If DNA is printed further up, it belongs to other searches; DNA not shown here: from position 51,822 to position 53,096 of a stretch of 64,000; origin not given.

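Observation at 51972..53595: Two-gene module: DEDDh exonuclease with a novel Cys-rich N-domain plus a 209-aa orphan protein, a candidate undescribed defence or toxin-immunity system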

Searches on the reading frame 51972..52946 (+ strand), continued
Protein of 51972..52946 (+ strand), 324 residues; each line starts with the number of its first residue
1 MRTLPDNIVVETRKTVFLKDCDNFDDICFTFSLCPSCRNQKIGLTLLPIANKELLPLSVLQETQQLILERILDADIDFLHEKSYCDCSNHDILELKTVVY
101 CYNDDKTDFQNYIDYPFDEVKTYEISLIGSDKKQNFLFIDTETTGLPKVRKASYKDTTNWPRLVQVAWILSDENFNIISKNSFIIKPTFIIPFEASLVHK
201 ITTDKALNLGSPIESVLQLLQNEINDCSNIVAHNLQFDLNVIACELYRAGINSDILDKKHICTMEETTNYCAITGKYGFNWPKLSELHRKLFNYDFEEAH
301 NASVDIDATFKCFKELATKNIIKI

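Call 96: search_protein_families(library=padloc, proteins=[L009:5710-9297:+, L009:169-1215:-, L009:1255-1725:-, L011:3598-4608:+, L011:2547-3368:+, L011:1616-2401:+], max_evalue=0.001)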
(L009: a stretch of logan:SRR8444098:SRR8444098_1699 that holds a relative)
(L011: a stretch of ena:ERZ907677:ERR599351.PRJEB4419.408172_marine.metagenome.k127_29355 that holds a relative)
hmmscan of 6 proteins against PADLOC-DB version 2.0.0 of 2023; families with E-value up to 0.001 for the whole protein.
L009:5710-9297:+ (1196 aa): 20 families
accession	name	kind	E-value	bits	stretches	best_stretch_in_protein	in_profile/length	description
PDLC02864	DpdF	-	3.4e-91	304.8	2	279-515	5-227/610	DpdF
PDLC02861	DpdF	-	9.7e-82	273.2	2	278-520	10-238/611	DpdF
PDLC02870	DpdF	-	1e-74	249.9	2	286-509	3-212/534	DpdF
PDLC03928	PsyrT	-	1.7e-63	213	2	285-479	9-201/689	-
PDLC02868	DpdF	-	6.5e-62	207.5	2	289-511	331-548/1078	DpdF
PDLC02865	DpdF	-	1.4e-43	146.8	2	283-479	746-931/1499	DpdF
PDLC02859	DpdF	-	2.1e-41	140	2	290-453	94-253/545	DpdF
PDLC01089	C3a193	-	2.2e-37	126.9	2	312-510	268-464/983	poss. alt. Cas3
PDLC02872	DpdF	-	3.7e-33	113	2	615-720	435-537/859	DpdF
PDLC02855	DpdF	-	6.5e-33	112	2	632-703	423-494/825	DpdF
PDLC02857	DpdF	-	3.3e-27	92.9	2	631-708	481-558/911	DpdF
PDLC02867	DpdF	-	3.9e-24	83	2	628-713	418-503/855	DpdF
PDLC02863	DpdF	-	1.1e-20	72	1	623-696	89-162/488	DpdF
PDLC02860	DpdF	-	1.9e-14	51.3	1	635-692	166-224/547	DpdF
PDLC02862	DpdF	-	9.2e-14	48.2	1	633-685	408-462/811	DpdF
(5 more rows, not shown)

L009:169-1215:- (348 aa): 0 families

L009:1255-1725:- (156 aa): 0 families

L011:3598-4608:+ (336 aa): 0 families

L011:2547-3368:+ (273 aa): 2 families
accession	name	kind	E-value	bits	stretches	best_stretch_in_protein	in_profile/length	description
PDLC00645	ZorE2|ZorE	-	1.8e-06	25.3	1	64-146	198-281/375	HNH endonuclease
PDLC00642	ZorE2|ZorE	-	3.1e-05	21.5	1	64-120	202-259/283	HNH endonuclease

L011:1616-2401:+ (261 aa): 0 families

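Call 106: search_protein_families(library=phrogs, proteins=[L013:4097-5200:+, L013:5444-5899:+, L013:5912-6184:+, L013:6950-7408:+, L013:7565-7933:+, L013:3267-3587:+, L013:5161-5439:+, L011:3598-4608:+, L011:2547-3368:+, L011:1616-2401:+], max_evalue=0.001)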
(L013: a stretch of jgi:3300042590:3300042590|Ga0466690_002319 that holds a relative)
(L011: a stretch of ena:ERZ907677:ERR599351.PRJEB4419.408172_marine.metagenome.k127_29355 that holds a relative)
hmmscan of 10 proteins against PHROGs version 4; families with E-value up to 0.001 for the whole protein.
L013:4097-5200:+ (367 aa): 1 family
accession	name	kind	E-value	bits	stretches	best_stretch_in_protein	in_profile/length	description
phrog_907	-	tail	0.00013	22.2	1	220-336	179-262/376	tail sheath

L013:5444-5899:+ (151 aa): 2 families
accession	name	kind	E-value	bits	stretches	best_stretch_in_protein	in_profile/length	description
phrog_9206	-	head and packaging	5e-10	39.6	1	5-144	14-161/501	major head protein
phrog_4579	-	tail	5.7e-07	30.5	1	3-138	4-133/144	tail protein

L013:5912-6184:+ (90 aa): 1 family
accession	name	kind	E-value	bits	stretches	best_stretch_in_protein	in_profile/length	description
phrog_799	-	other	6.9e-21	75.9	1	1-82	189-269/458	DNA methyltransferase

L013:6950-7408:+ (152 aa): 6 families
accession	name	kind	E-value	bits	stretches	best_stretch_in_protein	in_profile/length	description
phrog_8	-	transcription regulation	6e-09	36.8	1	22-136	175-275/346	transcriptional regulator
phrog_3037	-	transcription regulation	6.6e-07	30.3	1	27-87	35-92/189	transcriptional repressor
phrog_9710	-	unknown function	1.8e-06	29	1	22-79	32-92/95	-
phrog_4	-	transcription regulation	1.1e-05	25.6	1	4-108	137-241/400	transcriptional repressor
phrog_2967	-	transcription regulation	4.8e-05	24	1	22-78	28-78/225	transcriptional regulator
phrog_2328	-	transcription regulation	0.00011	23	1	13-74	24-86/128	transcriptional repressor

L013:7565-7933:+ (122 aa): 4 families
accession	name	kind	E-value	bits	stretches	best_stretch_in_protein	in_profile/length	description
phrog_3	-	transcription regulation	4.3e-06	27.8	1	1-96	88-184/430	transcriptional repressor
phrog_2439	-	transcription regulation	1.9e-05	24.7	1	1-70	7-77/367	transcriptional regulator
phrog_8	-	transcription regulation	5.4e-05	23.8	1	11-105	167-257/346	transcriptional regulator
phrog_1728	-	transcription regulation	0.00036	20.6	1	4-56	6-59/380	transcriptional regulator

L013:3267-3587:+ (106 aa): 1 family
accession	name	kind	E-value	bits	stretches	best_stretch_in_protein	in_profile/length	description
phrog_2619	-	unknown function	0.00073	20.7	1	39-95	65-120/124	-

L013:5161-5439:+ (92 aa): 1 family
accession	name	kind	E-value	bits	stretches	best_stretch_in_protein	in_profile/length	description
phrog_907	-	tail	3.4e-07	30.7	1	2-90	285-373/376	tail sheath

L011:3598-4608:+ (336 aa): 0 families

L011:2547-3368:+ (273 aa): 10 families
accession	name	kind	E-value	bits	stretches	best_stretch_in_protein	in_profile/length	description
phrog_119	-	DNA, RNA and nucleotide metabolism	1.3e-08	35.1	1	28-147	158-284/443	HNH endonuclease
phrog_144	-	DNA, RNA and nucleotide metabolism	4.2e-07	30.8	1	64-147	73-162/175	HNH endonuclease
phrog_589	-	DNA, RNA and nucleotide metabolism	7.1e-07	30.1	1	63-118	79-137/179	HNH endonuclease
phrog_1271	-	DNA, RNA and nucleotide metabolism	3e-06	27.9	1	62-143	252-335/361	HNH endonuclease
phrog_5956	-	DNA, RNA and nucleotide metabolism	2e-05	25.3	1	40-124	27-112/138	HNH endonuclease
phrog_7545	-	DNA, RNA and nucleotide metabolism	4.3e-05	24.8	1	85-137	98-150/160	HNH endonuclease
phrog_5200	-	DNA, RNA and nucleotide metabolism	0.0002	22.3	1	66-126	31-91/154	HNH endonuclease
phrog_6050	-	DNA, RNA and nucleotide metabolism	0.00024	21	1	21-126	260-364/402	HNH endonuclease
phrog_333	-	DNA, RNA and nucleotide metabolism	0.0004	21.6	1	66-117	24-76/138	HNH endonuclease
phrog_7370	-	DNA, RNA and nucleotide metabolism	0.00067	20.7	0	56-139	22-97/115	HNH endonuclease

L011:1616-2401:+ (261 aa): 0 families
